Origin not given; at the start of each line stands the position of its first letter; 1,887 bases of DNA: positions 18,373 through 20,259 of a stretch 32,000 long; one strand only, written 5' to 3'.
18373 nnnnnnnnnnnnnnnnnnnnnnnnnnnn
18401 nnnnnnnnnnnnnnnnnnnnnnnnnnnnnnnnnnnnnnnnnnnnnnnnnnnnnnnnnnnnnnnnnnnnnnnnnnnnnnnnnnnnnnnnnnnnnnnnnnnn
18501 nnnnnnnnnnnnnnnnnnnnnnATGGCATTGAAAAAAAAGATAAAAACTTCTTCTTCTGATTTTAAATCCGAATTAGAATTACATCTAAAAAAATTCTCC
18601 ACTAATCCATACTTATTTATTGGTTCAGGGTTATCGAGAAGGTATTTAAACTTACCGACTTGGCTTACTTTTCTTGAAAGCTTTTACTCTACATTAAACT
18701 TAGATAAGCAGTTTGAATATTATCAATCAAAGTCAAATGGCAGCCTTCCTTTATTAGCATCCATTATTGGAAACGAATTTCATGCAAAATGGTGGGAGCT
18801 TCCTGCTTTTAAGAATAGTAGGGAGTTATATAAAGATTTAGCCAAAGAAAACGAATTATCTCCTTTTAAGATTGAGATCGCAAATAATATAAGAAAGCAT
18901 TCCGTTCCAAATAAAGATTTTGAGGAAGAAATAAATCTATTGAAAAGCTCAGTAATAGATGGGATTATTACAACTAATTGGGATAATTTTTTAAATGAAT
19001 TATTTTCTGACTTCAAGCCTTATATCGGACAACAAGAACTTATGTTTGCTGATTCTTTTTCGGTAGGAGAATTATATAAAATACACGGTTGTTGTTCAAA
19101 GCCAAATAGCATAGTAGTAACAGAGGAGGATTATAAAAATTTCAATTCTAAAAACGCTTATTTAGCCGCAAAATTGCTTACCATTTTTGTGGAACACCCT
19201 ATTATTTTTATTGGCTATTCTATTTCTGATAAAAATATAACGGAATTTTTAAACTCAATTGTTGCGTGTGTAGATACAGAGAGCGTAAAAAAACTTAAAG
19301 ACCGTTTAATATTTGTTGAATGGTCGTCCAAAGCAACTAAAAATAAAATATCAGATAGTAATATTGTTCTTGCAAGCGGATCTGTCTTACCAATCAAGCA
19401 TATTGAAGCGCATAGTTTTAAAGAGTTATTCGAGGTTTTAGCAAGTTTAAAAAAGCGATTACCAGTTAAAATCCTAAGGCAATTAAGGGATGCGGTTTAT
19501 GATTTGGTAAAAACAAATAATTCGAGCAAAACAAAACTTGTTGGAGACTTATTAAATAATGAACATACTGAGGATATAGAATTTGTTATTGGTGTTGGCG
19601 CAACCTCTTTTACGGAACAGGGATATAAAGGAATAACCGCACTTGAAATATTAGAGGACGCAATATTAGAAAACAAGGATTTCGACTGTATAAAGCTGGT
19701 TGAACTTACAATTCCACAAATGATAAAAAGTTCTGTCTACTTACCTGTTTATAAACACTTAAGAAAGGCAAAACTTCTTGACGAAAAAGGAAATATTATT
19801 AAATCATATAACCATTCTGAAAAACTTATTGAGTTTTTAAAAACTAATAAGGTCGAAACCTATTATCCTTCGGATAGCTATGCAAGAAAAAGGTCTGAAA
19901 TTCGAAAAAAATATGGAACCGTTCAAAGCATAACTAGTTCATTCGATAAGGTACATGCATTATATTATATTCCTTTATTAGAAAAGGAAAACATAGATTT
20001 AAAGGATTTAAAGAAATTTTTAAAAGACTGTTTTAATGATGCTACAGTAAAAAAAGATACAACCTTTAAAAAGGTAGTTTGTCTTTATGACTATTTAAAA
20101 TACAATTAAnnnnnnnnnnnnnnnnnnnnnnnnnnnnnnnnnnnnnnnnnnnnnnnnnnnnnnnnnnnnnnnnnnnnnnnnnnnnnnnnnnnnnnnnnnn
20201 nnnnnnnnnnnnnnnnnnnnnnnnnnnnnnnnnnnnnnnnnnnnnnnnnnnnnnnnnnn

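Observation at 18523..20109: Stand-alone SIR2_2 sirtuin-like protein with an uncharacterised 240-aa C-terminal domain: candidate single-gene anti-phage NADase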

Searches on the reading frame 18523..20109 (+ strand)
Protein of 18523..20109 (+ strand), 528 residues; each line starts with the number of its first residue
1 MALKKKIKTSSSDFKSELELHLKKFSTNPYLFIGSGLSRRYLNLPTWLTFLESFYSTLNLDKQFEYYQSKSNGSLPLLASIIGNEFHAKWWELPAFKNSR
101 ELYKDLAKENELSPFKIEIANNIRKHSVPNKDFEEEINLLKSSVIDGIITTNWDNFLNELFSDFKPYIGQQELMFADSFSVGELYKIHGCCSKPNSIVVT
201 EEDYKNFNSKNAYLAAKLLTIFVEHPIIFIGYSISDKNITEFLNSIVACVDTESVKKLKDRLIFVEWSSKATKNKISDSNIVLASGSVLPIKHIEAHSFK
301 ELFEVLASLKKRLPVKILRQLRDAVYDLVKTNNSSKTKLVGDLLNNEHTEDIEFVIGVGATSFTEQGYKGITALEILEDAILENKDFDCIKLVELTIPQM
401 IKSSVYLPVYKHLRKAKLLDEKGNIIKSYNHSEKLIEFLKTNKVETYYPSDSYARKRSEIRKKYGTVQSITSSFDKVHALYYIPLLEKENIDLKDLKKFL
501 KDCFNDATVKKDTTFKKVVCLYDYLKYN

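Call 3: search_protein_families(library=pfam, proteins=[window:18523-20109:+], max_evalue=0.1)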
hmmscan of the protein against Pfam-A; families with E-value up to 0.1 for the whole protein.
window:18523-20109:+ (528 aa): 2 families
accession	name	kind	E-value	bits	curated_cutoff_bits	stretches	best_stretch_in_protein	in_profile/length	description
PF13289.12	SIR2_2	-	2.7e-23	83.1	24.5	1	147-270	2-127/141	SIR2-like domain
PF13702.11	Lysozyme_like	-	0.092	12.7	25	0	421-459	83-122/165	Lysozyme-like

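Call 4: search_protein_families(library=padloc, proteins=[window:18523-20109:+], max_evalue=0.1)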
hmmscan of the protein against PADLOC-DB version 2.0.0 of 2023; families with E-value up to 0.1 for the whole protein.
window:18523-20109:+ (528 aa): 5 families
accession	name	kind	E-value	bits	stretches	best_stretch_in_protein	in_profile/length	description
PDLC04968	PDC-S25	-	4.5e-169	561.8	1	13-528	9-515/517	-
PDLC04967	PDC-S25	-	1.6e-50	170.6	1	22-526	7-525/528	-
PDLC00407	ThsA1|ThsA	-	3.1e-17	60.3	1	118-315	76-280/478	STALD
PDLC00409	ThsA1|ThsA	-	2.2e-12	44.9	1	119-254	78-217/242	STALD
PDLC02419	Aga_SIR2-PNTD1-PNTD2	-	0.011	12.4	1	207-329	186-301/558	Class I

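Call 5: search_protein_families(library=ncbifam, proteins=[window:18523-20109:+], max_evalue=0.1)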
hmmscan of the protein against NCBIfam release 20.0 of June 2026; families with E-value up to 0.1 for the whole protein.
window:18523-20109:+ (528 aa): 0 families

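Call 8: find_homologous_proteins(query=window:18523-20109:+, max_evalue=0.00001)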
Query window:18523-20109:+ (528 aa): 2510 proteins with E <= 0.00001 among 8000 candidates; the best 120 are listed.
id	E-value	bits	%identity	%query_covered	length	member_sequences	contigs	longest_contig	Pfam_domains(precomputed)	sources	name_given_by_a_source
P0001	0.0e+0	1164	100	100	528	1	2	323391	PF13289.13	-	-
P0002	3.0e-222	757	65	98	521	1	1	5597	PF13289.13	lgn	-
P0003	6.5e-220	749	64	98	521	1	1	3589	PF13289.13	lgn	-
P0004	3.0e-184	631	56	98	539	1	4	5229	PF13289.13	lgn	-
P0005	3.7e-179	615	56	98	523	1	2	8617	PF13289.13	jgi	jgi:hypothetical protein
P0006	5.9e-176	604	53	98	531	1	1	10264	PF13289.13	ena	-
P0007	3.1e-170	585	52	98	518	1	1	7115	PF13289.13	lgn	-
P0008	3.3e-169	582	52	97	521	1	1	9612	PF13289.13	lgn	-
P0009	1.4e-168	580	51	97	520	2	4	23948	PF13289.13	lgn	-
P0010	1.2e-167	577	54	97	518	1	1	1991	PF13289.13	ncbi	-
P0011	1.8e-167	576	51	97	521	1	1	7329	PF13289.13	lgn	-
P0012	2.5e-167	576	53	97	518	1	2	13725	PF13289.13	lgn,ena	-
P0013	1.3e-166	573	53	98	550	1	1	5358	PF13289.13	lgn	-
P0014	1.8e-166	573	51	97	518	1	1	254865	PF13289.13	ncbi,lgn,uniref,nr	ncbi:SIR2 family protein [Flavobacterium sp.]|uniref:SIR2 family protein n=1 Tax=Flavobacterium sp. 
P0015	3.4e-165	569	51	97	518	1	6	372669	PF13289.13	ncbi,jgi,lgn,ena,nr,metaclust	ncbi:MAG: hypothetical protein BGO09_00235 [Bacteroidetes bacterium 47-18]|nr:MAG: hypothetical prot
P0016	4.2e-165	568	53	97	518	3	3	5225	PF13289.13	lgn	-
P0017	6.2e-165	568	51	98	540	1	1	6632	PF13289.13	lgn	-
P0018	2.1e-164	566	51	97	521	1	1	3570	PF13289.13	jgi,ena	-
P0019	2.9e-164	566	53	97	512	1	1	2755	PF13289.13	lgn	-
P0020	2.9e-164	566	51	98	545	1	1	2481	PF13289.13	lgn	-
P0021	4.4e-164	565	52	96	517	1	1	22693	PF13289.13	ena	-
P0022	7.3e-164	564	53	96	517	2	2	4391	PF13289.13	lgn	-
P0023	1.3e-163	563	53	97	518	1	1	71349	PF13289.13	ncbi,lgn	-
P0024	2.8e-163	562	50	97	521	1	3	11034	PF13289.13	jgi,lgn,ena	-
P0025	3.2e-163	562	50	97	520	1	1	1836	PF13289.13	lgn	-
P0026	3.3e-163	562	53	97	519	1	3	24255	PF13289.13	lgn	-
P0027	6.8e-163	561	52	97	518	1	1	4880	PF13289.13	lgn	-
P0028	2.1e-162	559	50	98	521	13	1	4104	PF13289.13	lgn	-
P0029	2.2e-162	559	51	98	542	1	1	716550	PF13289.13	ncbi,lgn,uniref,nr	ncbi:SIR2 family protein [Mucilaginibacter sp. JRF]|uniref:SIR2 family protein n=1 Tax=Mucilaginibac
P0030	2.7e-162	559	50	97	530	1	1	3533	PF13289.13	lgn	-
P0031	3.7e-162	559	53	97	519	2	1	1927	PF13289.13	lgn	-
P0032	3.9e-162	559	53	97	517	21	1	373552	PF13289.13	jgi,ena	-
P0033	5.1e-162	558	51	97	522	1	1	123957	PF13289.13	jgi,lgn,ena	-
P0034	5.7e-162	558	50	98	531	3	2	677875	PF13289.13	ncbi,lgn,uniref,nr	ncbi:SIR2 family protein [Pedobacter nanyangensis]|uniref:SIR2 family protein n=1 Tax=Pedobacter nan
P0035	9.3e-162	557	52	96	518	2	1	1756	PF13289.13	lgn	-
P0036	1.2e-161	557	49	97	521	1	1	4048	PF13289.13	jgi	jgi:SIR2-like domain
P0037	1.5e-161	557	52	97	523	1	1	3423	PF13289.13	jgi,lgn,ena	-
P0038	1.5e-161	557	51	98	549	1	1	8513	PF13289.13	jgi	jgi:hypothetical protein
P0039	3.1e-161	556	53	97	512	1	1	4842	PF13289.13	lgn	-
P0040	5.2e-161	555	49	97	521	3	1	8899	PF13289.13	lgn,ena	-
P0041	5.8e-161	555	50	98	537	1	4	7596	PF13289.13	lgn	-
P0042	3.9e-160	552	50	97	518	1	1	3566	PF13289.13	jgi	-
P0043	5.0e-160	552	48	97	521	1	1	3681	PF13289.13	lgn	-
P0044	5.0e-160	552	52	96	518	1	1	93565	PF13289.13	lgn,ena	-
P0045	5.1e-160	552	51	96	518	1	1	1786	PF13289.13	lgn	-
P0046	5.2e-160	551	51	97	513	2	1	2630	PF13289.13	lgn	-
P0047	6.6e-160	551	50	96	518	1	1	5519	PF13289.13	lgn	-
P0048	6.7e-160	551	50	98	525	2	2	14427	PF13289.13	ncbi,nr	ncbi:SIR2 family protein [Chitinophaga terrae (ex Kim and Jung 2007)]|nr:SIR2 family protein [Chitin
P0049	1.8e-159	550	49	98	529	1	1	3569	PF13289.13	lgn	-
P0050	2.6e-159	549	49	97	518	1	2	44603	PF13289.13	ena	-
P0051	2.1e-158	546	49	98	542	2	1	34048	PF13289.13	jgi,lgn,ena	-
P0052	2.5e-158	546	49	97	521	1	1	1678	PF13289.13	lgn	-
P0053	3.0e-158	546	50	98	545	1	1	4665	PF13289.13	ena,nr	nr:SIR2 family protein [uncultured Mucilaginibacter sp.]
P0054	8.8e-158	544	49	98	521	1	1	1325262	PF13289.13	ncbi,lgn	-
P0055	1.3e-157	544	48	98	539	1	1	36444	PF13289.13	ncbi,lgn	-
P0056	1.4e-157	544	49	96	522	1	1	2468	PF13289.13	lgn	-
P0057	2.5e-157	543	49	97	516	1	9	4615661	PF13289.13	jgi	jgi:hypothetical protein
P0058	2.6e-157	543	49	97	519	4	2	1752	PF13289.13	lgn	-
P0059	5.1e-157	542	48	97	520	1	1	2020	PF13289.13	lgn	-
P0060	7.0e-157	541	49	98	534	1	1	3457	PF13289.13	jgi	-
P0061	1.2e-156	540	50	97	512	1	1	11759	PF13289.13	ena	-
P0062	1.3e-156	540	51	97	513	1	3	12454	PF13289.13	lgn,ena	-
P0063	3.0e-156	539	50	98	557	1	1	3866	PF13289.13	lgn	-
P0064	3.7e-156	539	51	94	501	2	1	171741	PF13289.13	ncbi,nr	ncbi:MAG: SIR2 family protein [Bacteroidia bacterium]|nr:SIR2 family protein [Bacteroidia bacterium]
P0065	4.0e-156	539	49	96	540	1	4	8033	PF13289.13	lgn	-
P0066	4.0e-156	539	50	97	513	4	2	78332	PF13289.13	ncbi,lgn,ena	-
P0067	5.0e-156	538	49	97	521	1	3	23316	PF13289.13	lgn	-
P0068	5.1e-156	538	50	97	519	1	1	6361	PF13289.13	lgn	-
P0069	7.3e-156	538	49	98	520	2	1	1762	PF13289.13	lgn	-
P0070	8.6e-156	538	48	98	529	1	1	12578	PF13289.13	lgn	-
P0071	1.4e-155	537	50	96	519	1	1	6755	PF13289.13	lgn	-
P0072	3.5e-155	536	48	98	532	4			PF13289.13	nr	nr:SIR2 family protein [uncultured Pedobacter sp.]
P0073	5.0e-155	535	50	97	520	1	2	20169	PF13289.13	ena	-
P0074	5.4e-155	535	48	98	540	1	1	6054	PF13289.13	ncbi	-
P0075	7.8e-155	534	49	98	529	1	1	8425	PF13289.13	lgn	-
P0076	8.7e-155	534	50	97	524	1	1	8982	PF13289.13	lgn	-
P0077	2.3e-154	533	49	98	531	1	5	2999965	PF13289.13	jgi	jgi:hypothetical protein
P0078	2.7e-154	533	49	98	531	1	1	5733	PF13289.13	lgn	-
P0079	4.0e-154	532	48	98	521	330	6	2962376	PF13289.13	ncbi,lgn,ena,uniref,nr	ncbi:SIR2 family protein [Alistipes dispar]|uniref:Uncharacterized protein n=1 Tax=Alistipes dispar 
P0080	1.1e-153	531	47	98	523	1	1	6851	PF13289.13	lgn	-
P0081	3.2e-153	529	48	98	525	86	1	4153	PF13289.13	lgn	-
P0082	4.8e-153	529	48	98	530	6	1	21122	PF13289.13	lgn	-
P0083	2.5e-152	526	48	98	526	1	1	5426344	PF13289.13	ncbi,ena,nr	nr:SIR2 family protein [uncultured Draconibacterium sp.]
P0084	2.0e-149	517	48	98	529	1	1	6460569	PF13289.13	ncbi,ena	-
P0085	2.6e-149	516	48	98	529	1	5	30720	PF13289.13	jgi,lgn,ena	-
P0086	5.5e-149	515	47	96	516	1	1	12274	PF13289.13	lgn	-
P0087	1.0e-148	514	47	98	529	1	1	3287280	PF13289.13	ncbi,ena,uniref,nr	ncbi:SIR2 family protein [uncultured Draconibacterium sp.]|uniref:SIR2 family protein n=1 Tax=uncult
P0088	2.2e-148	513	49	98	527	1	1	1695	PF13289.13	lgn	-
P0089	4.0e-148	512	47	98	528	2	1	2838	PF13289.13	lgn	-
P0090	8.4e-148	511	47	98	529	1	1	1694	PF13289.13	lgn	-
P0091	3.9e-147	509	46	98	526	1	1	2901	PF13289.13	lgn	-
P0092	4.2e-147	509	47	98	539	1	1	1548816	PF13289.13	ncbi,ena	-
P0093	1.4e-145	504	46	98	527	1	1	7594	PF13289.13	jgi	jgi:hypothetical protein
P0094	7.6e-145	501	45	98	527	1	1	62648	PF13289.13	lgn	-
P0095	9.1e-145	501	48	98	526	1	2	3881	PF13289.13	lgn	-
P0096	2.5e-144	500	46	98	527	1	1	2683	PF13289.13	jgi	jgi:hypothetical protein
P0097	3.8e-143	496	47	90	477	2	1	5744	PF13289.13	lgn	-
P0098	5.7e-142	492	48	92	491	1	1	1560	PF13289.13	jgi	jgi:hypothetical protein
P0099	4.9e-141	489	44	98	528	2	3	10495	PF13289.13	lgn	-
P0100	6.4e-141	489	46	98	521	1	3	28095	PF13289.13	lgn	-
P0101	2.5e-139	483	46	97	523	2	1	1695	PF13289.13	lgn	-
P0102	4.1e-139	483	45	97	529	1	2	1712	PF13289.13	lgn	-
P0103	1.5e-138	481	46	97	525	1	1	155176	PF13289.13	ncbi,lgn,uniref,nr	ncbi:SIR2 family protein [Flavobacterium sp.]|uniref:SIR2 family protein n=1 Tax=Flavobacterium sp. 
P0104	3.4e-138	480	47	97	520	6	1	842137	PF13289.13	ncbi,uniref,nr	ncbi:hypothetical protein GCM10010976_24000 [Bizionia arctica]|uniref:SIR2-like domain-containing pr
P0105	1.1e-137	478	47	97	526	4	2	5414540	PF13289.13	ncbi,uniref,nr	ncbi:SIR2 family protein [Flavobacterium ginsengisoli]|uniref:SIR2 family protein n=1 Tax=Flavobacte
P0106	3.6e-137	476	45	97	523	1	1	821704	PF13289.13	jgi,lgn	jgi:hypothetical protein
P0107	3.9e-137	476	47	92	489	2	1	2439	PF13289.13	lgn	-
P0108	5.6e-137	476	46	97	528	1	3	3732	PF13289.13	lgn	-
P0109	9.9e-137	475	46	97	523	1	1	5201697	PF13289.13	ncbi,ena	ncbi:SIR2 family protein [Labilibaculum euxinus]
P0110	1.2e-136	474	46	100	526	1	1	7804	PF13289.13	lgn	-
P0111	1.2e-136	474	46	97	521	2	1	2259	PF13289.13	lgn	-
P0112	1.6e-136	474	45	97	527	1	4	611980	PF13289.13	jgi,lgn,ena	jgi:hypothetical protein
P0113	1.6e-136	474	45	98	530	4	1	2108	PF13289.13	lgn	-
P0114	2.8e-136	473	46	97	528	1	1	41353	PF13289.13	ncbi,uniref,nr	ncbi:hypothetical protein B6A10_15075 [Flavobacterium sp. L1I52]|uniref:SIR2-like domain-containing 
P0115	6.8e-136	472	45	96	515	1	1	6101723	PF13289.13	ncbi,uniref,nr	ncbi:SIR2 family protein [Sphingobacterium sp. UDSM-2020]|uniref:SIR2 family protein n=1 Tax=Sphingo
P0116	7.2e-136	472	45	92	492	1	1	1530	PF13289.13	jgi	jgi:hypothetical protein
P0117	7.8e-136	472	46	97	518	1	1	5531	PF13289.13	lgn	-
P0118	1.6e-135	471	46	97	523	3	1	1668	PF13289.13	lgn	-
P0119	2.9e-135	470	46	97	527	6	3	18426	PF13289.13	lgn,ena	-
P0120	4.3e-135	469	46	98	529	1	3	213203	PF13289.13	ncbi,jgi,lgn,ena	-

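Call 10: search_solved_structures(query=window:18523-20109:+, max_evalue=1, show_alignments=2)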
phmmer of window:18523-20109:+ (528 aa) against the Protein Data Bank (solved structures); distinct sequences matched with E-value up to 1: 13.
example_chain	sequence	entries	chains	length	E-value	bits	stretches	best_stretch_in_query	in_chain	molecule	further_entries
8wkt_A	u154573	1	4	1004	8.3e-08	34.5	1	147-246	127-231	SIR2-like domain-containing protein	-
8k98_C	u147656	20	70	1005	8.3e-08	34.5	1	147-246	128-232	a protein | SIR2-like domain-containing protein | SIR2 family protein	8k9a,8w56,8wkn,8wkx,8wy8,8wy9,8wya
7uxt_B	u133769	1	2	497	6.7e-06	28.2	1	136-257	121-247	USG protein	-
6lhx_A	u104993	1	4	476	6.2e-05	25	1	146-332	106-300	ThsA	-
8bto_A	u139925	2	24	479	0.00012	24.1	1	183-333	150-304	NAD(+) hydrolase ThsA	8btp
8zsf_D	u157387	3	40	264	0.00024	23.1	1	147-241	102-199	Sir2 family NAD-dependent protein deacetylase | KomC, SIR2 domain protein, NADase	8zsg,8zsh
9v0g_E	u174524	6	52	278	0.00041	22.3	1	178-240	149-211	NAD-dependent protein deacetylase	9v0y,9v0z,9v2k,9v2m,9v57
9xvc_H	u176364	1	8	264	0.0026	19.7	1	147-241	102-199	KomC(H146N), a SIR2-domain NADase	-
8zsi_E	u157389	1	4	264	0.0053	18.6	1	147-241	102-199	Sir2 family NAD-dependent protein deacetylase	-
9v12_i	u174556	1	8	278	0.021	16.7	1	180-240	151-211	NAD-dependent protein deacetylase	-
8g4k_A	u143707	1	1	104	0.053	15.4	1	237-314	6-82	5HCS_TGFBR2_1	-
3fd2_A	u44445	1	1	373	0.055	15.3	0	397-449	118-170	Site-specific DNA endonuclease I-MsoI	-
8wc0_A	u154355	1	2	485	0.089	14.6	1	181-244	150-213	NAD(+) hydrolase ThsA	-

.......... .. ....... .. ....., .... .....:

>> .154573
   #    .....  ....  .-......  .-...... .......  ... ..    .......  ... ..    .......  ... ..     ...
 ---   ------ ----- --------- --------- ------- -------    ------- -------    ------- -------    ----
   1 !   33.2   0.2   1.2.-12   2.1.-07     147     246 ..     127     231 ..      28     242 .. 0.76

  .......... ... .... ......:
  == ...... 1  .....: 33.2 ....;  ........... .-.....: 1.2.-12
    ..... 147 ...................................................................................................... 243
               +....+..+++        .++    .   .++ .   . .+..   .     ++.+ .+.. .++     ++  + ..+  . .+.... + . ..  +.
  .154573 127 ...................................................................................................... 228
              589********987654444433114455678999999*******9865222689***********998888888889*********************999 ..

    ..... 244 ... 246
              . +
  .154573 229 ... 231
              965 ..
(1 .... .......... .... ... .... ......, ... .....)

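Call 12: find_related_loci(query=A1, collection=genome_contigs, flank=10000)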
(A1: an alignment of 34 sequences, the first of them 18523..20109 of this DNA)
Query A1 (528 aa) in genome_contigs; peptide patterns used: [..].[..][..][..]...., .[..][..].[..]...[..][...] (x = any residue, [..] = any of these).
563 stretches matched a pattern; 535 encode a relative of the query (tblastn E <= 1e-3); the best 80 are kept; 80 distinct loci.
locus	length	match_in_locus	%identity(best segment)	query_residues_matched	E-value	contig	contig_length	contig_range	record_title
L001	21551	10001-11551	52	12-527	1e-170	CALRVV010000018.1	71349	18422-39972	MAG: Chitinophaga pinensis isolate JJ-MIC7-10-5-mx-bin672 genome assembly, contig: JJ-MIC7-10-C76, whole genome shotgun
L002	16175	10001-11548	50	13-527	6e-169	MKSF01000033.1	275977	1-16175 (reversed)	MAG: Bacteroidetes bacterium 47-18 scnpilot_p_inoc_scaffold_72, whole genome shotgun sequence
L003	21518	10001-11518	52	22-526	6e-168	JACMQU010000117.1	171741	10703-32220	MAG: Bacteroidia bacterium isolate LF-bin-458 FL-bin-458-contig-k141_1757036, whole genome shotgun sequence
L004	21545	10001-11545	51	14-528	2e-165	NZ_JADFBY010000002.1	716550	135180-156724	Mucilaginibacter sp. JRF contig_02, whole genome shotgun sequence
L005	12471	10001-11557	50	10-528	4e-163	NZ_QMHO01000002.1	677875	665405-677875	Pedobacter nanyangensis strain Q-4 contig002, whole genome shotgun sequence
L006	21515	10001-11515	52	16-527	5e-162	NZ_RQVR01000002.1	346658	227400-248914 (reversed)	Flavobacterium macacae strain YIM 102600 Scaffold2, whole genome shotgun sequence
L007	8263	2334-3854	50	16-527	3e-159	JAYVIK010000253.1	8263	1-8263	MAG: Flavobacterium sp. isolate GL51_DN_metabinner_15_sub GL51_DN_metabinner_15_sub_252, whole genome shotgun sequence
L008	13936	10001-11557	48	10-528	3e-158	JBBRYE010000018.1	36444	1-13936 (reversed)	MAG: Sphingobacteriales bacterium isolate La5_metabat2.021 La5_metabat2.021_K_1151635_L_36444_cov_10.0000, whole genome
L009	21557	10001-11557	48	12-527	9e-156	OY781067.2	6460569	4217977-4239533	MAG: uncultured Draconibacterium sp. isolate 7685a6f7-55f0-4bbb-ae15-a05e2d1328cd genome assembly, chromosome: 1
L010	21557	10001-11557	47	10-528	4e-154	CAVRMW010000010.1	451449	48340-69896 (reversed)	MAG: uncultured Cytophagales bacterium isolate MFD01275.bin.2.201 genome assembly, contig: contig_3122, whole genome sho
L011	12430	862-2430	46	8-527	4e-144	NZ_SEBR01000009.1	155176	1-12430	MAG: Flavobacterium sp. isolate PMG_227 scaffold_140, whole genome shotgun sequence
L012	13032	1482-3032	47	14-527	2e-141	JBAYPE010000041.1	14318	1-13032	MAG: Flavobacteriaceae bacterium isolate SO_2016_LW2_130 scaffold08474_LW138R_2016, whole genome shotgun sequence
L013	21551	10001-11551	46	14-527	5e-141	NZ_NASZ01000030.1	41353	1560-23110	Flavobacterium pokkalii strain L1I52 contig-100_29, whole genome shotgun sequence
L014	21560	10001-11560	46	13-527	9e-140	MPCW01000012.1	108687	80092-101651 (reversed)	MAG: Flavobacterium sp. MedPE-SWcel Flavobacterium-sp-MedPE-SWcel-C12, whole genome shotgun sequence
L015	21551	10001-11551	45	14-527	2e-139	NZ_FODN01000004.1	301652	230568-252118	Flavobacterium sinopsychrotolerans strain CGMCC 1.8704, whole genome shotgun sequence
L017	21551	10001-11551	45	14-527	9e-138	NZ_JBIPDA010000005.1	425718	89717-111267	Flavobacterium sp. FlaQc-57 contig00005, whole genome shotgun sequence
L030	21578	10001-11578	45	1-523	2e-137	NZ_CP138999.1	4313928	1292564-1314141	Maribacter sp. R86514 chromosome, complete genome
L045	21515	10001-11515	39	25-528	9e-110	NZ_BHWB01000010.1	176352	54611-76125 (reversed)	Bacteroides faecalis strain KCTC 15687 Contigs10, whole genome shotgun sequence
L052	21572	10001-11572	34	5-527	2e-106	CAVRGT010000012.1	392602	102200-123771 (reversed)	MAG: uncultured Solirubrobacterales bacterium isolate MFD05442.bin.2.181 genome assembly, contig: contig_44515, whole ge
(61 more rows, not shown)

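Call 19: predict_structure(alignment_id=A1)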
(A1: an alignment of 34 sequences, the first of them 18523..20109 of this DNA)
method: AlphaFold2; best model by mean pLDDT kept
length: 528 residues; sequences in the alignment: 34
mean_pLDDT: 83.8   pTM: 0.60
mean pLDDT of the five models: 83.8, 83.0, 82.7, 81.6, 81.5
residues with pLDDT >= 90: 267; 70-90: 183; 50-70: 46; < 50: 32
segments of 3 or more residues with pLDDT < 50: 1-11, 335-342, 354-365
pLDDT, mean of each block of 10 residues (from residue 1): 40 85 92 90 92 92 94 93 95 95 93 96 91 93 93 93 90 74 89 94 88 81 92 81 83 78 90 89 83 91 91 59 62 47 50 44 52 87 86 85 81 91 80 82 85 90 93 94 93 95 89 89 93
secondary structure, 60 per line:
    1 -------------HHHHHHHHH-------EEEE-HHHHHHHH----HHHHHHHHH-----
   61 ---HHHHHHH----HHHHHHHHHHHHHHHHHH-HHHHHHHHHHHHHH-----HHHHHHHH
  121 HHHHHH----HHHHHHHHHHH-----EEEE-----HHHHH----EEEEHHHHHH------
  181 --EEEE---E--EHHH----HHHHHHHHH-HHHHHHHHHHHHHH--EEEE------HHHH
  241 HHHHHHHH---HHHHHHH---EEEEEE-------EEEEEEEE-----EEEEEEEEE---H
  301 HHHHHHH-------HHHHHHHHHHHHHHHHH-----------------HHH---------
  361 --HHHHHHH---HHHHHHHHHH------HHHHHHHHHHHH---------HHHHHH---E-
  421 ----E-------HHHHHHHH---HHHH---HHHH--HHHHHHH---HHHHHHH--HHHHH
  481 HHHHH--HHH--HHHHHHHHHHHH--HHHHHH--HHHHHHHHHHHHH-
elements in order: H14-22 E30-33 H35-42 H47-55 H64-70 H75-92 H94-107 H113-126 H131-141 E147-150 H156-160 E165-168 H169-174 E183-186 H201-209 H211-224 E227-230 H237-248 H252-258 E262-267 E275-282 E288-296 H300-307 H315-331 H363-369 H373-382 H389-400 H410-415 H433-440 H444-447 H451-454 H457-463 H467-473 H476-485 H493-504 H507-512 H515-527
